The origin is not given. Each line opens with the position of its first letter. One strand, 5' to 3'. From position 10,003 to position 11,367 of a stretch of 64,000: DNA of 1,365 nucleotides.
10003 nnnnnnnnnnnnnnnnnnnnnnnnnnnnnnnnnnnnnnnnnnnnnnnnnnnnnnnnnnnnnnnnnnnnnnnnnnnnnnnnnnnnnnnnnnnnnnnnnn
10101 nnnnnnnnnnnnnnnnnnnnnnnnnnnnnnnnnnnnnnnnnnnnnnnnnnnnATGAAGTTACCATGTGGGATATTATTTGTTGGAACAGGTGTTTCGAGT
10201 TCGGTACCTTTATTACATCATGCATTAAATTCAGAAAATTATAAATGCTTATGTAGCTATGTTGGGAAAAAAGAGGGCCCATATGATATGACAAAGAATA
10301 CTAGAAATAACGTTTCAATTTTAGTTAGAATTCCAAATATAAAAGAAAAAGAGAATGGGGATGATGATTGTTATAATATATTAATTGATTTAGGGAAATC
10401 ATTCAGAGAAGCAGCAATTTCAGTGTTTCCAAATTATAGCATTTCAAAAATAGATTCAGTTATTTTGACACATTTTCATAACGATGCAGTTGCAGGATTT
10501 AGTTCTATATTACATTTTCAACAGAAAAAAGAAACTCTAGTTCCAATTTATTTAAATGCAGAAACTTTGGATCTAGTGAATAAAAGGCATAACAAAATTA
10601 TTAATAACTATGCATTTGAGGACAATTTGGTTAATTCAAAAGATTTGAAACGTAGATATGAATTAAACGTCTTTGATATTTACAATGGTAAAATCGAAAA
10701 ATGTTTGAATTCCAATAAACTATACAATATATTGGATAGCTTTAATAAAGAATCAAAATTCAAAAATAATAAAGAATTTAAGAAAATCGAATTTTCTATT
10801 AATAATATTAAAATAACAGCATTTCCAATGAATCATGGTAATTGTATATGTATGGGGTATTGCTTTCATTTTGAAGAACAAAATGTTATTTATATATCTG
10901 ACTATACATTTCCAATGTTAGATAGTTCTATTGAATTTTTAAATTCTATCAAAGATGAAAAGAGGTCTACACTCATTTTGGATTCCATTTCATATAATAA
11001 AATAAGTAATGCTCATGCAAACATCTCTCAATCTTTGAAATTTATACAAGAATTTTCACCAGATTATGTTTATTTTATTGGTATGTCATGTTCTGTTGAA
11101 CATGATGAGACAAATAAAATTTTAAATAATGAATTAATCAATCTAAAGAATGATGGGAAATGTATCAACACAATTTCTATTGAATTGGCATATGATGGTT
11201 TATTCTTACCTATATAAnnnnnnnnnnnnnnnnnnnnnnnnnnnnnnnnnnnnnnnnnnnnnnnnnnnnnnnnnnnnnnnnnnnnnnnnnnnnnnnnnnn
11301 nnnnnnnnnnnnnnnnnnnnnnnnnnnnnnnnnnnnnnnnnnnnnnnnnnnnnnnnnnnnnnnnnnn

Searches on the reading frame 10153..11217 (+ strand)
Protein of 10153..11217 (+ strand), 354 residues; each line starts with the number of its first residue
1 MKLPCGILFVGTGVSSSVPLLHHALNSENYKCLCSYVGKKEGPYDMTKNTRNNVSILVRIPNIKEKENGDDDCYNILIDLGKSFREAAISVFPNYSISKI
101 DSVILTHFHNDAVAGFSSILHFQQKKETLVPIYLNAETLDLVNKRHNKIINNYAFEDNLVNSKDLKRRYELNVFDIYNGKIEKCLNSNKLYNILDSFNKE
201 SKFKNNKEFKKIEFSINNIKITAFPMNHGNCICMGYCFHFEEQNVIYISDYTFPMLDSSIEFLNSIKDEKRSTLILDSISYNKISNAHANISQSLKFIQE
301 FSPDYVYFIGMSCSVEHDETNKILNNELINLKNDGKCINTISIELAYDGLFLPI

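Call 60: search_protein_families(library=pfam, proteins=[window:10153-11217:+], max_evalue=0.001)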
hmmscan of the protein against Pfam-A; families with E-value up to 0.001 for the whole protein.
window:10153-11217:+ (354 aa): 2 families
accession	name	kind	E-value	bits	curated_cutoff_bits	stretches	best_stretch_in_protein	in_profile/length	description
PF12706.13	Lactamase_B_2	-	1.7e-12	47.8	27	1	75-147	2-75/200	Beta-lactamase superfamily domain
PF16661.11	Lactamase_B_6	-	0.00066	19.5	27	0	72-251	5-162/193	Metallo-beta-lactamase superfamily domain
